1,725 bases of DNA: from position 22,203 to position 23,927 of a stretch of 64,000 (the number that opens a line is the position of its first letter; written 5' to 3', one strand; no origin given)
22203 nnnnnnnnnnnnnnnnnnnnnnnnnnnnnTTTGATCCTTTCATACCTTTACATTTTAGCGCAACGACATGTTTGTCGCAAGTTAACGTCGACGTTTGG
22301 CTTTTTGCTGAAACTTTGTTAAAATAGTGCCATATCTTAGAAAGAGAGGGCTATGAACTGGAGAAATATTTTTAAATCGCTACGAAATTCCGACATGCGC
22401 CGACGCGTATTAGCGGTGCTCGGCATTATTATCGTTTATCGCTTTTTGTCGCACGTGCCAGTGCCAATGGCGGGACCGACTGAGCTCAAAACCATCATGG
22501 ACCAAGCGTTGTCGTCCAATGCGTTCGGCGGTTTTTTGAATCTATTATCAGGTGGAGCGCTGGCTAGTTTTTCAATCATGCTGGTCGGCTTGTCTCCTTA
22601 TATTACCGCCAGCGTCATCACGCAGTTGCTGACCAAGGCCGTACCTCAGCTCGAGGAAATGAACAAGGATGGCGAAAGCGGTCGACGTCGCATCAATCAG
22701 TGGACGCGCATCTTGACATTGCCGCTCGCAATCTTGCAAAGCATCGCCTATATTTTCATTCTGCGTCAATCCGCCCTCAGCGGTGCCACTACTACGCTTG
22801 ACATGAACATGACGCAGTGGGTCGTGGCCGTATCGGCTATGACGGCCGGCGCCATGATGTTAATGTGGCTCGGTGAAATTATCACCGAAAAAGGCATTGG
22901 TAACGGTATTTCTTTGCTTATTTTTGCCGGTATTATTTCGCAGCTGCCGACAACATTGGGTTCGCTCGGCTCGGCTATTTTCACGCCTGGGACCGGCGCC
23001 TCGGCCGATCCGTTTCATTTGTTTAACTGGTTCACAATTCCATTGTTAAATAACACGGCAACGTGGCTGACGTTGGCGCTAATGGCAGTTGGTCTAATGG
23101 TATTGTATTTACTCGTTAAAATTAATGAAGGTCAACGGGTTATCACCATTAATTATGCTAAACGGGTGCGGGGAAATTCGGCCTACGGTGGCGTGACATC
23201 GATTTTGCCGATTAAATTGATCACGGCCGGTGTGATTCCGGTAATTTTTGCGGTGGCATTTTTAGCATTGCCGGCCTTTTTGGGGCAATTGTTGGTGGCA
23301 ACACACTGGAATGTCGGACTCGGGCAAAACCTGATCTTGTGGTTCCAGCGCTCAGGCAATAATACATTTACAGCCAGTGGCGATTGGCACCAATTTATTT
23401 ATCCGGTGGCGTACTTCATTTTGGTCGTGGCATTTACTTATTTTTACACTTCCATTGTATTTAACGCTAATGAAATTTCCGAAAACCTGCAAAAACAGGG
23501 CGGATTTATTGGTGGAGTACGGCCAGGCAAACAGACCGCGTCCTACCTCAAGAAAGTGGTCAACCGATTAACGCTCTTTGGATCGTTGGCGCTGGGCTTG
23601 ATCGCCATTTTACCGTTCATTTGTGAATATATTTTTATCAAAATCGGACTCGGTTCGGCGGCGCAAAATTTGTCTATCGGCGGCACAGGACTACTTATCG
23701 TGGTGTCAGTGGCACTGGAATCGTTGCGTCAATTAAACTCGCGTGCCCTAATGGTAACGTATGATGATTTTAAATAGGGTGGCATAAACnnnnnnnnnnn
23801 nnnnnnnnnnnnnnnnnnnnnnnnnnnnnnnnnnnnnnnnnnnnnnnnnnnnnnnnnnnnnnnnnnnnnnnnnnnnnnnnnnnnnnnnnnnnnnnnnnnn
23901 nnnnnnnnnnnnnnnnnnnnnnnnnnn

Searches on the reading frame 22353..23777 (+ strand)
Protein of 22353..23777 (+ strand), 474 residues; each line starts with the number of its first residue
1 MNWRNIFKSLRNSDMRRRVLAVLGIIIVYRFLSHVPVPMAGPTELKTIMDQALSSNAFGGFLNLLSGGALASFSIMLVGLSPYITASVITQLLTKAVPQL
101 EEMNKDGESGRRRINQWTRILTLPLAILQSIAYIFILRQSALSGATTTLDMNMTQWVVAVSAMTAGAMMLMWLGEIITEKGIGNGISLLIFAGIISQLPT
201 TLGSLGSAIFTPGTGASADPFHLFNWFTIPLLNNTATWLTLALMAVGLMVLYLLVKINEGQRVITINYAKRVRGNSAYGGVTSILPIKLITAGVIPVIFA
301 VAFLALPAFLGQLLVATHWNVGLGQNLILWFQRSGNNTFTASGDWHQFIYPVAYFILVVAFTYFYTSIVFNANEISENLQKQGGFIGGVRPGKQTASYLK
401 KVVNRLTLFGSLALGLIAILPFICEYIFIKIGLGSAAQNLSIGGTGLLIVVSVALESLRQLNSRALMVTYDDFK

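Call 80: search_protein_families(library=pfam, proteins=[window:22353-23777:+], max_evalue=0.00001)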
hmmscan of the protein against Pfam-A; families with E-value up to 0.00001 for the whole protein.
window:22353-23777:+ (474 aa): 1 family
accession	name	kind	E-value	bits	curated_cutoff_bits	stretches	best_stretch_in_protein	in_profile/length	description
PF00344.25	SecY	-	5.6e-96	321.9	32.2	1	74-456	1-304/306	SecY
